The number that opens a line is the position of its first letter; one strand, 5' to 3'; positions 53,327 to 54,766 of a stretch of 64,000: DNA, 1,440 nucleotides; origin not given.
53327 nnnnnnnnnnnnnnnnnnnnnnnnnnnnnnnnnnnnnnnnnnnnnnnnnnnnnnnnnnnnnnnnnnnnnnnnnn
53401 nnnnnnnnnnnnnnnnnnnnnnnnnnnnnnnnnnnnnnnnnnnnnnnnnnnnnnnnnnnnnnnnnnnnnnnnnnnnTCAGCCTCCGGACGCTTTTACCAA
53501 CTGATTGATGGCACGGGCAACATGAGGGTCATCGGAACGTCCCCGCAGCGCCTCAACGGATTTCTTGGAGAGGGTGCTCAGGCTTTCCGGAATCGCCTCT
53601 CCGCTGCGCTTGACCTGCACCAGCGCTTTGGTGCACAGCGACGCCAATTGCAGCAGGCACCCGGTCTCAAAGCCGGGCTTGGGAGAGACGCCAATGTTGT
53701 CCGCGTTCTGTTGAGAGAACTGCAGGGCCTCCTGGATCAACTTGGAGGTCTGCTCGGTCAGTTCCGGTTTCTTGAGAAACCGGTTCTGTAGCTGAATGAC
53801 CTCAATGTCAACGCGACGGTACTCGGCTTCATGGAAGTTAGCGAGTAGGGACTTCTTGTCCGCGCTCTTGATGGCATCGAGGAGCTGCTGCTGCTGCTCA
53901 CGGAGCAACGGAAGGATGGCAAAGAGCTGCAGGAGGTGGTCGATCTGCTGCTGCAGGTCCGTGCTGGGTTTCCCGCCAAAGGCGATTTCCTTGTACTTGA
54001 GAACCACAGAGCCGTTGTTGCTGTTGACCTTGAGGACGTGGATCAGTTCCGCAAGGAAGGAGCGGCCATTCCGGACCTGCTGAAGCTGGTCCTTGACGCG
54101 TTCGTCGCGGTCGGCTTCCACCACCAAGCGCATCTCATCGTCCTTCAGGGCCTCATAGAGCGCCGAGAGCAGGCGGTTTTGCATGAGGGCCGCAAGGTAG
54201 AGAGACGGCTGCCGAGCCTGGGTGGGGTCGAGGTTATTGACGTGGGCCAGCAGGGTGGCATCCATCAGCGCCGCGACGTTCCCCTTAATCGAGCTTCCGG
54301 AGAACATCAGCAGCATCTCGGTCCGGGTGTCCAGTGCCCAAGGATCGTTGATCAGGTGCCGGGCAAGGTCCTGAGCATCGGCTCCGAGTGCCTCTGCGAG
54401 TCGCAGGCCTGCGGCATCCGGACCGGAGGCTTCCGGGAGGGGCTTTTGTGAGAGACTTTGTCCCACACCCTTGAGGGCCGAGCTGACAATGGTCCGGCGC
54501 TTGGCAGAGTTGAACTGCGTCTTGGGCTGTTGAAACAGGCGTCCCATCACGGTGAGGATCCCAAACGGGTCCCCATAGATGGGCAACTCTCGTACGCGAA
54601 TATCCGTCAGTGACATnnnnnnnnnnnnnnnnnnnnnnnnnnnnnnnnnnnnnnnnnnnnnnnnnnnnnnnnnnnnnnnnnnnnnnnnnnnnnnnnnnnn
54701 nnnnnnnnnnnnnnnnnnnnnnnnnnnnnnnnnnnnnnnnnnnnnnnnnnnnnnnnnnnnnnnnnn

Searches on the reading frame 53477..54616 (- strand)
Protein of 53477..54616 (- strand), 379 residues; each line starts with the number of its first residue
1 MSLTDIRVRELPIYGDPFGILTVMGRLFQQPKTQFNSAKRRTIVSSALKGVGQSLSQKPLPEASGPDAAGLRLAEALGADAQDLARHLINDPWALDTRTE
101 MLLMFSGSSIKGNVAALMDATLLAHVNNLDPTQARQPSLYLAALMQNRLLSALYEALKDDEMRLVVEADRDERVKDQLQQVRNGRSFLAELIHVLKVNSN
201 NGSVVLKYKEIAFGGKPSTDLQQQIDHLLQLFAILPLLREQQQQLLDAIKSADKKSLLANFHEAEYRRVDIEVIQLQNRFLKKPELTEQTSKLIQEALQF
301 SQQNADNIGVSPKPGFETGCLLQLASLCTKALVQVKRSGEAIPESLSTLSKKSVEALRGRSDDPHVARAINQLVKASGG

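Call 3: search_protein_families(library=pfam, proteins=[window:53477-54616:-], max_evalue=1)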
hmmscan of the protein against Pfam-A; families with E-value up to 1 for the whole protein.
window:53477-54616:- (379 aa): 0 families

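Call 4: search_protein_families(library=ncbifam, proteins=[window:53477-54616:-], max_evalue=1)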
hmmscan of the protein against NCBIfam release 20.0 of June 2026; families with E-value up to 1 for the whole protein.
window:53477-54616:- (379 aa): 1 family
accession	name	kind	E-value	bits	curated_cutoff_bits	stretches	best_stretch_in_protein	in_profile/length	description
NF001250.0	PRK00218.1-6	equivalog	0.19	11.2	262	1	257-307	73-123/205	high frequency lysogenization protein HflD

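Call 5: search_protein_families(library=padloc, proteins=[window:53477-54616:-], max_evalue=1)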
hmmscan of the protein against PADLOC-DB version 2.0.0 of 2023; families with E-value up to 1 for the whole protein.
window:53477-54616:- (379 aa): 0 families

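Call 6: find_homologous_proteins(query=window:53477-54616:-)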
Query window:53477-54616:- (379 aa): 4 proteins with E <= 0.001 among 8000 candidates.
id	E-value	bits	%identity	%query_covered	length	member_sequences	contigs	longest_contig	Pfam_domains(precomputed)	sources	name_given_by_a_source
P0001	7.1e-239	810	100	100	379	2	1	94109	-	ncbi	-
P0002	4.9e-212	722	88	100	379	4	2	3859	-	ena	-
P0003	1.7e-130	453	57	99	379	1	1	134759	-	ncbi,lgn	-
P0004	1.0e-126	441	55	99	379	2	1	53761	-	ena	-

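Call 8: find_encoding_contigs(protein=P0003, flank=10000, max_places=4)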
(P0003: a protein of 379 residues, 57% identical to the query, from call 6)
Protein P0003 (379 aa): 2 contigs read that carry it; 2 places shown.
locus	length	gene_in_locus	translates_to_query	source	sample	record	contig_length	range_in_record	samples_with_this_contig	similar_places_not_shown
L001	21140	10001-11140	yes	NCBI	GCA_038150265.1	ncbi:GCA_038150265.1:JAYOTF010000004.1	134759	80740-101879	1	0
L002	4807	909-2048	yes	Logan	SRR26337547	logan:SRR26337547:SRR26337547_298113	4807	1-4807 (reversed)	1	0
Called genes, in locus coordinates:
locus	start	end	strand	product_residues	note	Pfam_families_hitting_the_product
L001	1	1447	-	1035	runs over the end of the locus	PF13750:Big_3_3 (faint), PF19077:Big_13 (faint)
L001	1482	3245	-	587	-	PF18981:InlK_D3 (faint)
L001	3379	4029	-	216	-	PF05014:Nuc_deoxyrib_tr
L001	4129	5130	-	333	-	PF06089:Asparaginase_II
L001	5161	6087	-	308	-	PF01408:GFO_IDH_MocA, PF22725:GFO_IDH_MocA_C3, PF02894:GFO_IDH_MocA_C (weak)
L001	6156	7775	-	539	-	PF00496:SBP_bac_5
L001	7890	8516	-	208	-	PF01135:PCMT, PF00398:RrnaAD (weak), PF13847:Methyltransf_31 (weak), PF13649:Methyltransf_25 (weak)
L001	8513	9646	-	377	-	PF00696:AA_kinase, PF01472:PUA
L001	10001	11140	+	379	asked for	-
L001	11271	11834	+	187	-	PF00440:TetR_N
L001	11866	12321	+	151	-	PF00111:Fer2, PF01799:Fer2_2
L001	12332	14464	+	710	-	PF20256:MoCoBD_2, PF02738:MoCoBD_1, PF20256:MoCoBD_2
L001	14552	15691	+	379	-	PF13483:Lactamase_B_3, PF12706:Lactamase_B_2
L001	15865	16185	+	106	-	-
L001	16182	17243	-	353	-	PF02746:MR_MLE_N, PF13378:MR_MLE_C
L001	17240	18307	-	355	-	PF17396:DUF1611_N, PF07755:DUF1611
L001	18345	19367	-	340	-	PF00850:Hist_deacetyl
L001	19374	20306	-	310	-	PF05853:BKACE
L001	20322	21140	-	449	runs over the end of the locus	PF00202:Aminotran_3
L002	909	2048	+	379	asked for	-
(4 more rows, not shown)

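Call 9: find_encoding_contigs(protein=P0004, flank=10000, max_places=4)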
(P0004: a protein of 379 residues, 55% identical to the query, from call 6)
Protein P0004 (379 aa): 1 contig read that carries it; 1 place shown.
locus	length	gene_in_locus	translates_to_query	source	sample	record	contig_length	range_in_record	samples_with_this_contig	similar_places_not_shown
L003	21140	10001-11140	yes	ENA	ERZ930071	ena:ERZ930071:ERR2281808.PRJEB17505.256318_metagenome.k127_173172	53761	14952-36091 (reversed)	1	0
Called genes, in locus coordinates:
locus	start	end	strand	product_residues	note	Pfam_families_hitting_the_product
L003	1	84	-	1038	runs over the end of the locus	PF13750:Big_3_3 (faint), PF19077:Big_13 (faint)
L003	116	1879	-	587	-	PF18981:InlK_D3 (faint)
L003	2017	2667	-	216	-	PF05014:Nuc_deoxyrib_tr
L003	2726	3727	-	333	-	PF06089:Asparaginase_II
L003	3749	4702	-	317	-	PF01408:GFO_IDH_MocA, PF22725:GFO_IDH_MocA_C3, PF02894:GFO_IDH_MocA_C (weak)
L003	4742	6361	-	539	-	PF00496:SBP_bac_5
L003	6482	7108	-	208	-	PF01135:PCMT, PF00398:RrnaAD (faint), PF13847:Methyltransf_31 (weak), PF08241:Methyltransf_11 (weak), PF13649:Methyltransf_25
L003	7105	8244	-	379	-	PF00696:AA_kinase, PF01472:PUA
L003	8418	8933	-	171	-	PF00583:Acetyltransf_1, PF13420:Acetyltransf_4 (weak), PF13673:Acetyltransf_10, PF13508:Acetyltransf_7, PF08445:FR47 (weak)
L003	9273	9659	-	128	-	PF03625:DUF302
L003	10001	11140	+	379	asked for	-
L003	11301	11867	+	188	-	PF00440:TetR_N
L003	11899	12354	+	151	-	PF00111:Fer2, PF01799:Fer2_2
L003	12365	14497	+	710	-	PF20256:MoCoBD_2, PF01315:Ald_Xan_dh_C (faint), PF02738:MoCoBD_1, PF20256:MoCoBD_2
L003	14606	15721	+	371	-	PF00753:Lactamase_B (faint), PF13483:Lactamase_B_3, PF12706:Lactamase_B_2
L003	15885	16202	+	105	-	-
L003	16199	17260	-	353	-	PF02746:MR_MLE_N, PF13378:MR_MLE_C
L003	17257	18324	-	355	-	PF17396:DUF1611_N, PF07755:DUF1611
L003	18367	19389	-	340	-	PF00850:Hist_deacetyl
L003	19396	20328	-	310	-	PF05853:BKACE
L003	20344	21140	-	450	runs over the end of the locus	PF00202:Aminotran_3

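Call 10: find_encoding_contigs(protein=P0002, flank=10000, max_places=4)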
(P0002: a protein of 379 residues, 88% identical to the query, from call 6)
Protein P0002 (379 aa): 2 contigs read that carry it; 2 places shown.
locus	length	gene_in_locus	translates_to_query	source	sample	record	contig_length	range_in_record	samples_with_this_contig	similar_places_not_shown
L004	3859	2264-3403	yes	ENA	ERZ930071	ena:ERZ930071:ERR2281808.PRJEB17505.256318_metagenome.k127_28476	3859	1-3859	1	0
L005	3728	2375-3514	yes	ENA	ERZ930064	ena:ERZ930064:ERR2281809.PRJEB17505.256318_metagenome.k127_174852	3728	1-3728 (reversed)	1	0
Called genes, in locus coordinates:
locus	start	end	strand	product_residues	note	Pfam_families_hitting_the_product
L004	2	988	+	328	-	?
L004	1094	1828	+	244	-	-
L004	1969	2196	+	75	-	-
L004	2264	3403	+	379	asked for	-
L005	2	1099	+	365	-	?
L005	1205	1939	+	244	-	-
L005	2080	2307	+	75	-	-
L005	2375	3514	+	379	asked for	-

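Call 11: find_encoding_contigs(protein=P0001, flank=10000, max_places=4)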
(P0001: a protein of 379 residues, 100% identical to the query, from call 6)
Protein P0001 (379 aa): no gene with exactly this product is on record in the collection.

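Call 20: search_solved_structures(query=A1, max_evalue=10)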
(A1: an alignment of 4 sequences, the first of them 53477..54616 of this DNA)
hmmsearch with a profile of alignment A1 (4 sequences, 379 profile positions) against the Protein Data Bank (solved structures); distinct sequences matched with E-value up to 10: 0.

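Call 25: find_related_loci(query=A1, collection=genome_contigs, flank=10000)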
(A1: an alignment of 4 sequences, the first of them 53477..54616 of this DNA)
Query A1 (379 aa) in genome_contigs; peptide patterns used: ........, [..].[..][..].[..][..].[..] (x = any residue, [..] = any of these).
205 stretches matched a pattern; 1 encode a relative of the query (tblastn E <= 1e-3); 1 distinct loci.
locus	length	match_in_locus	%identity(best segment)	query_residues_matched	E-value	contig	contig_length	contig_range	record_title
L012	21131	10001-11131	57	1-377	5e-131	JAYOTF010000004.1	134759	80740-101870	MAG: Deltaproteobacteria bacterium isolate 139566_S167_metabat_bins_sens.tsv.074 NODE_47_length_134759_cov_8.108215, who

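Call 27: find_related_loci(query=A1, collection=metagenome_contigs, flank=10000)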
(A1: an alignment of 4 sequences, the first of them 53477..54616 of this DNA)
Query A1 (379 aa) in metagenome_contigs; peptide patterns used: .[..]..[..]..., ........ (x = any residue, [..] = any of these).
266 stretches matched a pattern, but none encodes a relative of the query by tblastn (E <= 1e-3).

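Call 33: predict_structure(alignment_id=A1)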
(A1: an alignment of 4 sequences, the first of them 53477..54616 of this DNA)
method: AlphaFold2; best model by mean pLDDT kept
length: 379 residues; sequences in the alignment: 4
mean_pLDDT: 45.7   pTM: 0.25
mean pLDDT of the five models: 45.7, 44.5, 43.0, 42.1, 41.7
residues with pLDDT >= 90: 0; 70-90: 56; 50-70: 56; < 50: 267
segments of 3 or more residues with pLDDT < 50: 1-78, 80-82, 102-153, 190-314
pLDDT, mean of each block of 10 residues (from residue 1): 24 31 32 36 33 30 32 41 52 51 44 45 42 34 37 55 74 70 56 36 27 36 42 33 37 37 33 30 37 41 37 51 70 72 70 76 76 76
secondary structure, 60 per line:
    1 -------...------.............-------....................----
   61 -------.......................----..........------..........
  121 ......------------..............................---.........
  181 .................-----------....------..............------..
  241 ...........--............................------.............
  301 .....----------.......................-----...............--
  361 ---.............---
elements in order: H17-29 H37-56 H68-90 H95-104 H111-126 H139-168 H172-197 H209-212 H219-232 H239-251 H254-281 H288-305 H316-338 H344-358 H364-376

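Call 35: search_protein_representatives(alignment_id=A1)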
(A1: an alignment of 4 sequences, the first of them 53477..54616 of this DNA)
Query: 4 sequences, 379 profile positions. Proteins with E-value up to 0.001 (for the whole library): 15; up to 1e-10: 7; up to 1e-30: 1. The best 15 are listed.
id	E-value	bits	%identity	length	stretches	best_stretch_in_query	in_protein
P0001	5.2e-222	753.2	-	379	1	1-379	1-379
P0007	9.4e-28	113.8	-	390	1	8-368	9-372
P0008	5.6e-21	91.5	-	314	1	66-374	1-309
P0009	9.0e-19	84.3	-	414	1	8-375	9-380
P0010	6.6e-15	71.5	-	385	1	12-369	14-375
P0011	1.4e-11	60.6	-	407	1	8-374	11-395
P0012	2.3e-11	59.9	-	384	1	8-372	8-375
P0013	1.9e-08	50.3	-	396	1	11-376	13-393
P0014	4.0e-08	49.2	-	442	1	8-268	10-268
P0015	3.7e-07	46.0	-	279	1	111-372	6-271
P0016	2.4e-05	40.1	-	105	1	8-82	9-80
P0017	4.5e-05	39.2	-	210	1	3-178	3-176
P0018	8.3e-05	38.3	-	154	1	7-127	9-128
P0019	4.7e-04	35.8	-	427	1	11-173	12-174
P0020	5.2e-04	35.7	-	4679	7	117-166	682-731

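Call 38: find_homologous_proteins(query=A3, max_evalue=0.001)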
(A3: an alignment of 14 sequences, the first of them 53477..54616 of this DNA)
Query A3 (14 sequences) (379 aa, profile of the alignment): 4 proteins with E <= 0.001 among 8000 candidates.
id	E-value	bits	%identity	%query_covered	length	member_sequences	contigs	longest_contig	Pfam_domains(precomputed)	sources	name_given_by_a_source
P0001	2.4e-132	459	100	100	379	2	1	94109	-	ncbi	-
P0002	2.9e-132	459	88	100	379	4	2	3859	-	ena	-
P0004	7.1e-127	441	55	99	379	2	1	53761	-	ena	-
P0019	1.0e-120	421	19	56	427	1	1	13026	-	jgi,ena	-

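Call 39: search_protein_families(library=pfam, alignment_id=A3, max_evalue=1)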
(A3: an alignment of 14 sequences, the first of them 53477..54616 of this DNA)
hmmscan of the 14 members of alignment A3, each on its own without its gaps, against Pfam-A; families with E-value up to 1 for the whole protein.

A. member 1, window:53477-54616:- (379 aa): 0 families

B. families by the number of members that match (of 14 scanned): 12 families
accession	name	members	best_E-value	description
PF10422.14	LRS4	1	0.012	Monopolin complex subunit LRS4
PF19962.4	EAD9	1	0.013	Effector-associated domain 9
PF05615.18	THOC7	1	0.03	Tho complex subunit 7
PF02388.22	FemAB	1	0.035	FemAB family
PF25158.1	ABCA11_C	1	0.051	ABC transporter A family member 11-like, C-terminal domain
PF01601.21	CoV_S2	1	0.057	Coronavirus spike glycoprotein S2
PF14561.12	TPR_20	1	0.061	Tetratricopeptide repeat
PF10559.14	Plug_translocon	1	0.097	Plug domain of Sec61p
PF09353.15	DUF1995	1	0.11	Domain of unknown function (DUF1995)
PF01063.24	Aminotran_4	1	0.12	Amino-transferase class IV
PF12186.13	AcylCoA_dehyd_C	1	0.17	Acyl-CoA dehydrogenase C terminal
PF04977.20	DivIC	1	0.69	Septum formation initiator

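Call 40: find_encoding_contigs(protein=P0019, flank=8000, max_places=3)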
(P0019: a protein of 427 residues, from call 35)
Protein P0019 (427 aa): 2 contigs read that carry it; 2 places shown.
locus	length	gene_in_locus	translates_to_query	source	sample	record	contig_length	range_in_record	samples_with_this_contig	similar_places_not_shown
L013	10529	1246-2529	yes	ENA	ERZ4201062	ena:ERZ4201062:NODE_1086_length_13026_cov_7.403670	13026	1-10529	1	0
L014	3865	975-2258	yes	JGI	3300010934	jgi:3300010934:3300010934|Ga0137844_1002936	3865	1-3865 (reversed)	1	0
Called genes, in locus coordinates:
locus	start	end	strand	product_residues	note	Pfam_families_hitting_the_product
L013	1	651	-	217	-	?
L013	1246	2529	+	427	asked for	-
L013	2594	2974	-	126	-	PF00072:Response_reg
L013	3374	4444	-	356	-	-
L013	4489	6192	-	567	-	-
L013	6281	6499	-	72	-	PF01192:RNA_pol_Rpb6 (weak)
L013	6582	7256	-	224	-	PF09976:TPR_21, PF07719:TPR_2 (faint), PF13428:TPR_14 (faint), PF13174:TPR_6 (faint), PF13432:TPR_16 (faint), PF00515:TPR_1 (faint), PF13176:TPR_7 (faint), PF13181:TPR_8 (faint), +2 more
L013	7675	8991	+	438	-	PF16538:FlgT_C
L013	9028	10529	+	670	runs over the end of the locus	PF00580:UvrD-helicase, PF13245:AAA_19, PF13604:AAA_30 (faint), PF01443:Viral_helicase1 (faint), PF13361:UvrD_C, PF13538:UvrD_C_2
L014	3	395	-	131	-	?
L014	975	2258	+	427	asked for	-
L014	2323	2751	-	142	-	PF00072:Response_reg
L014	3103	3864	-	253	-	?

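Call 41: find_encoding_contigs(protein=P0007, flank=8000, max_places=3)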
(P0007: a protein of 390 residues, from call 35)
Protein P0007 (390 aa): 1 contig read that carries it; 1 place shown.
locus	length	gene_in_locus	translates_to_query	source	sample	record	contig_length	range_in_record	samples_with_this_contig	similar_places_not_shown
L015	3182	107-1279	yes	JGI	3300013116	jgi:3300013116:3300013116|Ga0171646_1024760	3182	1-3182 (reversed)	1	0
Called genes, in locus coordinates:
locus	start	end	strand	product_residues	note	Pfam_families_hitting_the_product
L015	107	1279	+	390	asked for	-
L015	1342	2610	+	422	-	PF01546:Peptidase_M20, PF07687:M20_dimer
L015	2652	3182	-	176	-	?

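Call 42: find_encoding_contigs(protein=P0009, flank=8000, max_places=3)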
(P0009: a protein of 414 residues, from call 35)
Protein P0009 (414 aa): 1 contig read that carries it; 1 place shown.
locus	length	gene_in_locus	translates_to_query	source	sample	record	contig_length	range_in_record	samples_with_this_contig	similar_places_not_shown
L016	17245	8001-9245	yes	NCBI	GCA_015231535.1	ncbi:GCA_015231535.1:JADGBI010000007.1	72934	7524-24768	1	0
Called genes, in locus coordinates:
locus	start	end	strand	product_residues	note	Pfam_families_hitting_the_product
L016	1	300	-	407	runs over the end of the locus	PF12704:MacB_PCD, PF02687:FtsX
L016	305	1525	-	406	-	PF12704:MacB_PCD, PF02687:FtsX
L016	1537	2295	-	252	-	PF17131:TP_0789-like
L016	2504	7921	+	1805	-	PF00005:ABC_tran (faint), PF00931:NB-ARC (faint), PF01443:Viral_helicase1 (faint), PF02463:SMC_N (faint), PF03193:RsgA_GTPase (faint), PF05729:NACHT (faint), PF09848:SLFN-g3_helicase (faint), PF17760:UvrA_inter, +12 more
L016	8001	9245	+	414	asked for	-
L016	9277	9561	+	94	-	-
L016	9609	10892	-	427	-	PF00709:Adenylsucc_synt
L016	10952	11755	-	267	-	PF01408:GFO_IDH_MocA (faint), PF03446:NAD_binding_2 (faint), PF03807:F420_oxidored, PF14748:P5CR_dimer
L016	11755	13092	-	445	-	PF00072:Response_reg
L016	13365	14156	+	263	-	-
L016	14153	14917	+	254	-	PF03692:CxxCxxCC (weak)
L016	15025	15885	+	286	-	PF13622:4HBT_3, PF20789:4HBT_3C, PF02551:Acyl_CoA_thio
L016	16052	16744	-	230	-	PF00072:Response_reg, PF23198:PDE8A_N (faint), PF00486:Trans_reg_C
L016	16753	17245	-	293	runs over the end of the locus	PF01895:PhoU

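Call 43: find_encoding_contigs(protein=P0012, flank=8000, max_places=3)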
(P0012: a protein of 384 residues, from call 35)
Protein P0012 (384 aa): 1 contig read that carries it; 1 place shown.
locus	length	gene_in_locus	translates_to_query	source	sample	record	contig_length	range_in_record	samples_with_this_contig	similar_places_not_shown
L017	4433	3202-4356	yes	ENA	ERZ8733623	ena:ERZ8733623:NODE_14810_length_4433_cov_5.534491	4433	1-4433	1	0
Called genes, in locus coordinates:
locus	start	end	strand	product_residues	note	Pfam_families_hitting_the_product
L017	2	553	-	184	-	?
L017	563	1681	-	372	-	PF00691:OmpA (faint)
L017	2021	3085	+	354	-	PF01595:CNNM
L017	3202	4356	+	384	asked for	-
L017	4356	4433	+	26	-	?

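Call 44: find_encoding_contigs(protein=P0011, flank=8000, max_places=3)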
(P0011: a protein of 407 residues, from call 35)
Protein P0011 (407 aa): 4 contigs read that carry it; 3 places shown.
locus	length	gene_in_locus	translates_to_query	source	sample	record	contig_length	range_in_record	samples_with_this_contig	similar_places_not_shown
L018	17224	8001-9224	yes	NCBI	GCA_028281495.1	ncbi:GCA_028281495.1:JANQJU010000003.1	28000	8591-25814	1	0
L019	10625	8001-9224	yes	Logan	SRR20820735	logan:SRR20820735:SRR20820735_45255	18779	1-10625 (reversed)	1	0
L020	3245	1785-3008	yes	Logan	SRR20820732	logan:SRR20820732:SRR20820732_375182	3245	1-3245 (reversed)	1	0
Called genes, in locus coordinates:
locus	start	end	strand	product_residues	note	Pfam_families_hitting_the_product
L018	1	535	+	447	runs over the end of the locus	PF01966:HD, PF13487:HD_5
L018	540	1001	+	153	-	PF00885:DMRL_synthase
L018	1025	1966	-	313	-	-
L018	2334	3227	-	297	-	PF00072:Response_reg, PF13581:HATPase_c_2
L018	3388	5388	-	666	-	PF23198:PDE8A_N (faint), PF00072:Response_reg, PF08448:PAS_4, PF00512:HisKA, PF02518:HATPase_c, PF00072:Response_reg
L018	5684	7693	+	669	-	PF00072:Response_reg, PF00158:Sigma54_activat, PF14532:Sigma54_activ_2, PF25601:AAA_lid_14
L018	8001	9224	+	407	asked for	-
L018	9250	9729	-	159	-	PF04140:ICMT (weak), PF04191:PEMT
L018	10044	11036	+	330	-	PF04397:LytTR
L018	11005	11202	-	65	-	-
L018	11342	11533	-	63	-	-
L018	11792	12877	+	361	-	-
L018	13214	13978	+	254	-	PF02679:ComA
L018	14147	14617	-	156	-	-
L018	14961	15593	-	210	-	PF00440:TetR_N, PF16859:TetR_C_11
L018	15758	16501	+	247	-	PF00106:adh_short, PF01370:Epimerase, PF08659:KR, PF13561:adh_short_C2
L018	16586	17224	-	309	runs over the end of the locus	PF12833:HTH_18, PF00165:HTH_AraC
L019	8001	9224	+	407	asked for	-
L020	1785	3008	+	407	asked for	-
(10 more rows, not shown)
